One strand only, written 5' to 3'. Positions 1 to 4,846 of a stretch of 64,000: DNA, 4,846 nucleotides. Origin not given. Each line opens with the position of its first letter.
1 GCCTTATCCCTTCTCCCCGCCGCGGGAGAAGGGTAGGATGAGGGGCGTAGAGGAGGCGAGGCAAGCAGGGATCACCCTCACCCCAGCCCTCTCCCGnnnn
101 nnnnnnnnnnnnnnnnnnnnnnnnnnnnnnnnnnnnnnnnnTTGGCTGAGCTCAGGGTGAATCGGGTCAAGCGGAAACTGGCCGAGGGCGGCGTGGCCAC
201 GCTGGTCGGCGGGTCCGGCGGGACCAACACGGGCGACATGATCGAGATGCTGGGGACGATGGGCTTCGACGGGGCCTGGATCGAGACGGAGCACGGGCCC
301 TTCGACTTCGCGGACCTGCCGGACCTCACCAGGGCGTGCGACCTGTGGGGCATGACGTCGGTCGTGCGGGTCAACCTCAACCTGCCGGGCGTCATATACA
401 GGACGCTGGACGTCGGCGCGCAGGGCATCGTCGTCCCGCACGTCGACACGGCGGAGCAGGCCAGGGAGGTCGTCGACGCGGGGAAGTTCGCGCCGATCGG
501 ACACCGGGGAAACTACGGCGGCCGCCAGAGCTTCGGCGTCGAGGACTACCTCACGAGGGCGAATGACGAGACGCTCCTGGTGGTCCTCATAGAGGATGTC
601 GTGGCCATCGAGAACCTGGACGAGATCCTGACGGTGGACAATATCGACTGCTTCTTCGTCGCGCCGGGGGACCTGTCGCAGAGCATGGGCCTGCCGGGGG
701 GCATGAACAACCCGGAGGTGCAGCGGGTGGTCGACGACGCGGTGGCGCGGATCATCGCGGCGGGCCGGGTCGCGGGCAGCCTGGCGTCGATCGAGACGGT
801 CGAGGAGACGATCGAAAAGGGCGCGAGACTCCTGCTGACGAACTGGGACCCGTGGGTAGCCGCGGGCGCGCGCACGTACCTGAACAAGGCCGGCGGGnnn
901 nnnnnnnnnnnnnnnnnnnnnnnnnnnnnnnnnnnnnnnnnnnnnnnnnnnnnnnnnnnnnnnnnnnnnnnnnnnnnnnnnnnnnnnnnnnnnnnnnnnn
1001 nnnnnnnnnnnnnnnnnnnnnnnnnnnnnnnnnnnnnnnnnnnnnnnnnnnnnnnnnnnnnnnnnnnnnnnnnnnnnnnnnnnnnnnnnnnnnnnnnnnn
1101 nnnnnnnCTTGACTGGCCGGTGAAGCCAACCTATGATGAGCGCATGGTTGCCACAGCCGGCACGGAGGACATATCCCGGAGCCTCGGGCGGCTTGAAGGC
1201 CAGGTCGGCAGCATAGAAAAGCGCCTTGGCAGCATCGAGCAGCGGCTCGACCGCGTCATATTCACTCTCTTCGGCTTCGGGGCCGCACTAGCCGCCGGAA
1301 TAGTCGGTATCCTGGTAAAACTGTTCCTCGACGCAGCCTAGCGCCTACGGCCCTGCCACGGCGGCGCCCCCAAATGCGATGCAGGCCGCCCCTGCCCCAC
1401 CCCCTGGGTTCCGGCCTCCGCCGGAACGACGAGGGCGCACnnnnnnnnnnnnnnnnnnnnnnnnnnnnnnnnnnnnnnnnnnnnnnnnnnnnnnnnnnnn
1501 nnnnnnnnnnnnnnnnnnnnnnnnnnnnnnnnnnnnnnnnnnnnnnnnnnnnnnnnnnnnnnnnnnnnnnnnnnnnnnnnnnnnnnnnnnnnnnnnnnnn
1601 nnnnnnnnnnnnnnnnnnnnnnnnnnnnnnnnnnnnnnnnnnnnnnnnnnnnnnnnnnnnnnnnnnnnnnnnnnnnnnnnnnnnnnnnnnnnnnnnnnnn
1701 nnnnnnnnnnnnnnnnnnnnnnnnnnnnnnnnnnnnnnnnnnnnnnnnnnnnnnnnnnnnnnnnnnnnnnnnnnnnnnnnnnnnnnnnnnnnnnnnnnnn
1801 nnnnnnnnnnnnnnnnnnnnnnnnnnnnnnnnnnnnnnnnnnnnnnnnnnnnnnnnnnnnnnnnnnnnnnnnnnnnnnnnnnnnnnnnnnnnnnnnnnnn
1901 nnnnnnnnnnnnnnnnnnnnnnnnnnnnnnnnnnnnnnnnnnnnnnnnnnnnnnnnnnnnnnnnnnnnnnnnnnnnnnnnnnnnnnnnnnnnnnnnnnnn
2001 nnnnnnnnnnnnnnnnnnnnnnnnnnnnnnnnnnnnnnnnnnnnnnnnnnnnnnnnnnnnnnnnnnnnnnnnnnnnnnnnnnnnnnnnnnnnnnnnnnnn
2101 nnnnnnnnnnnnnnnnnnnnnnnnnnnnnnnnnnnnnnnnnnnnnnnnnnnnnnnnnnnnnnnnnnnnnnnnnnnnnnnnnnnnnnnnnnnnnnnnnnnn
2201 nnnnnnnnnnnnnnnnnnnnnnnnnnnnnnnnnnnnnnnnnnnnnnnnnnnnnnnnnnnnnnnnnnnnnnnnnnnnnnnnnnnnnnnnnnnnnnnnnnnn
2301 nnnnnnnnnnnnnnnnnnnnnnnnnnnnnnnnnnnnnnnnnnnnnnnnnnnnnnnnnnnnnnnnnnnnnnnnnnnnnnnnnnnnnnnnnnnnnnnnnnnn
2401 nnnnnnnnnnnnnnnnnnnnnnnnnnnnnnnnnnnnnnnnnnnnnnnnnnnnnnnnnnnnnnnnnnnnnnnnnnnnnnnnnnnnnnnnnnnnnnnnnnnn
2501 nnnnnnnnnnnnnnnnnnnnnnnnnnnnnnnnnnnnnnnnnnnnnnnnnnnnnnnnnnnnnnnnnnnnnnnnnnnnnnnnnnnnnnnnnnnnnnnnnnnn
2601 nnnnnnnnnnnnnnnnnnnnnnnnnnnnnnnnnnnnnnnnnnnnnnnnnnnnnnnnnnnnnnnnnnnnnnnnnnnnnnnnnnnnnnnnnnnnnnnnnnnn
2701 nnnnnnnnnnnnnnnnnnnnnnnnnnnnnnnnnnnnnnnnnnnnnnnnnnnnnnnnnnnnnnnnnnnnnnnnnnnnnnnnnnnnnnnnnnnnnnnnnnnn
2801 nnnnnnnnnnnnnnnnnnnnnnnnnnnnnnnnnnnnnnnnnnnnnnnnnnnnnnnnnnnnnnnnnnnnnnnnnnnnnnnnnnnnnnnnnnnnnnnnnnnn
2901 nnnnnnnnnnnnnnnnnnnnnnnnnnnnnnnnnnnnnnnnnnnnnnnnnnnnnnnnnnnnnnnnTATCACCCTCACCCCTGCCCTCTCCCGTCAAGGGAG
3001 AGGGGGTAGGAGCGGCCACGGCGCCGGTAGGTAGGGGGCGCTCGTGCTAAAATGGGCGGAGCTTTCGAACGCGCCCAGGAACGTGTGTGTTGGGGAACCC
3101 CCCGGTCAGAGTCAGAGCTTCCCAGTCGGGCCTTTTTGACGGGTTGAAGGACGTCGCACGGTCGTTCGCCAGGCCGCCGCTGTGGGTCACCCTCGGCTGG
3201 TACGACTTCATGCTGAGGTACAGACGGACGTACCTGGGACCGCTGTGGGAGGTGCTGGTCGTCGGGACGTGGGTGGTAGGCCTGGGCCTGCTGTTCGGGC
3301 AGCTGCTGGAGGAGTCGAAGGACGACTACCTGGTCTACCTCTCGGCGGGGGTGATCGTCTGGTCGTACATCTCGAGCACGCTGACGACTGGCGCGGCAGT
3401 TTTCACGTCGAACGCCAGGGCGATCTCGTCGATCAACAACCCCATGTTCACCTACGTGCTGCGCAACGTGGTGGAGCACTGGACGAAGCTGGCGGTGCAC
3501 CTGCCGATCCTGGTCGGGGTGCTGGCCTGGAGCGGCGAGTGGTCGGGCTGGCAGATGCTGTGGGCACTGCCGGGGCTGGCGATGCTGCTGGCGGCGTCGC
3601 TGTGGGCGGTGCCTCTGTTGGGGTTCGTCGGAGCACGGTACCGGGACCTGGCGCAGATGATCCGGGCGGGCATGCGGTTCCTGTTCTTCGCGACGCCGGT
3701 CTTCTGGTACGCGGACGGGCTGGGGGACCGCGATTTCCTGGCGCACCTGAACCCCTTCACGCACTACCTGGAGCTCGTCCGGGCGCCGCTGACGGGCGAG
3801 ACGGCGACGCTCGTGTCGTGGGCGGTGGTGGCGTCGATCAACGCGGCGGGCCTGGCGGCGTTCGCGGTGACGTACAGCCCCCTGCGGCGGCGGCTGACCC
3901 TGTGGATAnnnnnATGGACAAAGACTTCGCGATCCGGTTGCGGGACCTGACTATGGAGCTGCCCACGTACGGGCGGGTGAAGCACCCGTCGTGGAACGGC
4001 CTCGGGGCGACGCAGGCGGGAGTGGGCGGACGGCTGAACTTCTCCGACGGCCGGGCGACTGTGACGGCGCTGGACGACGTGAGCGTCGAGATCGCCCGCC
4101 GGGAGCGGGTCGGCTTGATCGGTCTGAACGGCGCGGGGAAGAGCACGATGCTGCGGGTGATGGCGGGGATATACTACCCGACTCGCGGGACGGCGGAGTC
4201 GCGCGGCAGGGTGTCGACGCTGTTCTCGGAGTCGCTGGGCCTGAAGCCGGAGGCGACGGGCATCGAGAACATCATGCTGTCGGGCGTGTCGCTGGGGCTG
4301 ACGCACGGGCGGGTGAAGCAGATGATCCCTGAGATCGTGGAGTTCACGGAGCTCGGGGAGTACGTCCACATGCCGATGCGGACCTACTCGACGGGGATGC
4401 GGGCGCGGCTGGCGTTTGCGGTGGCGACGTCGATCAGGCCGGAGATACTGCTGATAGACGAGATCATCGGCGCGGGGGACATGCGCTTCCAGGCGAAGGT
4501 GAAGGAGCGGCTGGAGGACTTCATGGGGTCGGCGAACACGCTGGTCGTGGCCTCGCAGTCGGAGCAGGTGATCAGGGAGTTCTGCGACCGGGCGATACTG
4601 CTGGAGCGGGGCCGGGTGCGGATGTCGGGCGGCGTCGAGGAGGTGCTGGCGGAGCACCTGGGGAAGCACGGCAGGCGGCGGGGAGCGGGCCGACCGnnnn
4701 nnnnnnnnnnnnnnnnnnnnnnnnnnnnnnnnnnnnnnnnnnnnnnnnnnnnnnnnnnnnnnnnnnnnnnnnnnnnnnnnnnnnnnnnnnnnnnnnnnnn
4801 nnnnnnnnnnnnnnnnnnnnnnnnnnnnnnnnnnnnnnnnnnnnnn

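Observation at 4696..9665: Tandem paralogous giant glycosyltransferases with coiled coils, one with a methyltransferase head: candidate single-polypeptide polymerase / terminator / molecular ruler pair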

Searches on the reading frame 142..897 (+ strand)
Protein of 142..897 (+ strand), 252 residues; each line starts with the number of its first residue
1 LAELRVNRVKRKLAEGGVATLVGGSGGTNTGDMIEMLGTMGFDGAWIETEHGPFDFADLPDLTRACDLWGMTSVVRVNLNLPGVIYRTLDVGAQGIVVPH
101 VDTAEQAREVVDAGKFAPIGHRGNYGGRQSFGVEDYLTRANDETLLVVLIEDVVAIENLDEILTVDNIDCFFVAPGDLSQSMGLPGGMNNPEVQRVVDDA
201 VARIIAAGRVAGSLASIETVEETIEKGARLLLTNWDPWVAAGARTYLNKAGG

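Call 11: search_protein_families(library=pfam, proteins=[window:142-897:+], max_evalue=0.001)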
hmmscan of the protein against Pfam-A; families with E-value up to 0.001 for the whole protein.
window:142-897:+ (252 aa): 1 family
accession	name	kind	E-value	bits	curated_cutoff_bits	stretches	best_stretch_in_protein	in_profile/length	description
PF03328.21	HpcH_HpaI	-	8.6e-30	104.1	25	1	30-223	10-201/221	HpcH/HpaI aldolase/citrate lyase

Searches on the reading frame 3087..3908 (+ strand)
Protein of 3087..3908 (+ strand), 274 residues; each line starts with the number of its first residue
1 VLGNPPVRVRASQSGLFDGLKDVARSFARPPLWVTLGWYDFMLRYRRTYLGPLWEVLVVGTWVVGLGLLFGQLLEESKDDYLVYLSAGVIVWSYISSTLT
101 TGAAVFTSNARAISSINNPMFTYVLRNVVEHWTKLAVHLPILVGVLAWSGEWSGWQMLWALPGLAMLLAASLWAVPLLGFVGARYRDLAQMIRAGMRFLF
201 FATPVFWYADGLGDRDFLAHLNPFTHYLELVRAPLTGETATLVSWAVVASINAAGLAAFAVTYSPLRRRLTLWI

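Call 11: search_protein_families(library=pfam, proteins=[window:3087-3908:+], max_evalue=0.001)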
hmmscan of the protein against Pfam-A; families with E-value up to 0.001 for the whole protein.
window:3087-3908:+ (274 aa): 1 family
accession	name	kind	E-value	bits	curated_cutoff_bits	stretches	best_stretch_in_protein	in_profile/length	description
PF01061.29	ABC2_membrane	-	7.7e-11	42.4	26.9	1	33-233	3-208/211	ABC-2 type transporter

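Call 36: search_protein_families(library=ncbifam, proteins=[window:3087-3908:+], max_evalue=0.00001)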
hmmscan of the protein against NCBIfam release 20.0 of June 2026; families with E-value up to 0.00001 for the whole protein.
window:3087-3908:+ (274 aa): 1 family
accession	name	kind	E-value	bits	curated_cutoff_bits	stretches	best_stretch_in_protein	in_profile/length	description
NF050109.1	galactan_ABC_perm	equivalog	6.5e-57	193.1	380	1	18-274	9-272/272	galactan export ABC transporter permease subunit Wzm/RfbD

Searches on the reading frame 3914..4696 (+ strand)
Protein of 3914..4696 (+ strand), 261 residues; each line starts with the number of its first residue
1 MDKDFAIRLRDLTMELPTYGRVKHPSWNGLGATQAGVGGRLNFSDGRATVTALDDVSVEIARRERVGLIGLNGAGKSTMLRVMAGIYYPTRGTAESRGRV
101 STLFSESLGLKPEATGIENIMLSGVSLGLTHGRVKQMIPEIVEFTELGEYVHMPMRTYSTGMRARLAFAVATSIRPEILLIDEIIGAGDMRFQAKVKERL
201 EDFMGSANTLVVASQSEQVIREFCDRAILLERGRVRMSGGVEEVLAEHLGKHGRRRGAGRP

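Call 11: search_protein_families(library=pfam, proteins=[window:3914-4696:+], max_evalue=0.001)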
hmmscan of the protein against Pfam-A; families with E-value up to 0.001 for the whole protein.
window:3914-4696:+ (261 aa): 2 families
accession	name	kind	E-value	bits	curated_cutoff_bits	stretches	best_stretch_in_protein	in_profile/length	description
PF00005.33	ABC_tran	-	8.1e-20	72.3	25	1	53-183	1-134/137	ABC transporter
PF13304.12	AAA_21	-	4.5e-05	24.1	27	0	67-86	3-22/304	AAA domain, putative AbiEii toxin, Type IV TA system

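Call 36: search_protein_families(library=ncbifam, proteins=[window:3914-4696:+], max_evalue=0.00001)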
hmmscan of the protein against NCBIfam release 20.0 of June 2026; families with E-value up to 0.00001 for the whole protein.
window:3914-4696:+ (261 aa): 175 families (the best 25 are shown)
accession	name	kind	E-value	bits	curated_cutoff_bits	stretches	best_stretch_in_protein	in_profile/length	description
NF050108.1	galactan_ABC_ATP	equivalog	1.9e-72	243.4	400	1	36-250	27-242/244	galactan export ABC transporter ATP-binding subunit Wzt/RfbE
NF010065.0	PRK13545.1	equivalog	5.7e-52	177.1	538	1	51-247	38-233/549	teichoic acids export protein ATP-binding subunit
NF010066.0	PRK13546.1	equivalog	3.4e-46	157.7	320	1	48-247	35-233/264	teichoic acids export ABC transporter ATP-binding subunit TagH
TIGR01188.1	drrA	subfamily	5e-28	98.3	312.45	1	50-250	6-216/302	daunorubicin resistance ABC transporter, ATP-binding protein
TIGR04521.1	ECF_ATPase_2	equivalog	3.1e-23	82.3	330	2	114-247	100-235/279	energy-coupling factor transporter ATPase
TIGR01288.1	nodI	equivalog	1.1e-22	80.5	424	1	52-250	19-228/303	nodulation factor ABC transporter ATP-binding protein NodI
NF010060.0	PRK13537.1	equivalog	1.5e-22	79.9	521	1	52-250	30-239/314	nodulation factor ABC transporter ATP-binding protein NodI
NF010059.0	PRK13536.1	equivalog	1.8e-22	79.6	549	1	52-250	58-267/342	nodulation factor ABC transporter ATP-binding protein NodI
TIGR03375.1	type_I_sec_LssB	subfamily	2.7e-22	78.8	693.1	2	47-93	477-523/696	type I secretion system permease/ATPase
TIGR03873.1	F420-0_ABC_ATP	hypoth_equivalog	7.1e-22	77.9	372.4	2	138-248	118-228/256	putative F420-0 ABC transporter ATP-binding protein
TIGR03269.1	met_CoM_red_A2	equivalog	1.2e-21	76.8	517.1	2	98-250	109-262/530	methyl coenzyme M reductase system, component A2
TIGR01166.1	cbiO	subfamily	6.2e-21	74.7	211.8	2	114-215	84-185/190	cobalt ABC transporter, ATP-binding protein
NF010068.0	PRK13548.1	equivalog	1.6e-19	70.1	261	2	129-248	109-234/261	heme ABC transporter ATP-binding protein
TIGR04520.1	ECF_ATPase_1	equivalog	2.1e-19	70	315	2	45-98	10-63/269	energy-coupling factor transporter ATPase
TIGR01184.1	ntrCD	subfamily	4.1e-19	69.1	291.8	1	53-243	1-201/230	nitrate ABC transporter ATP-binding protein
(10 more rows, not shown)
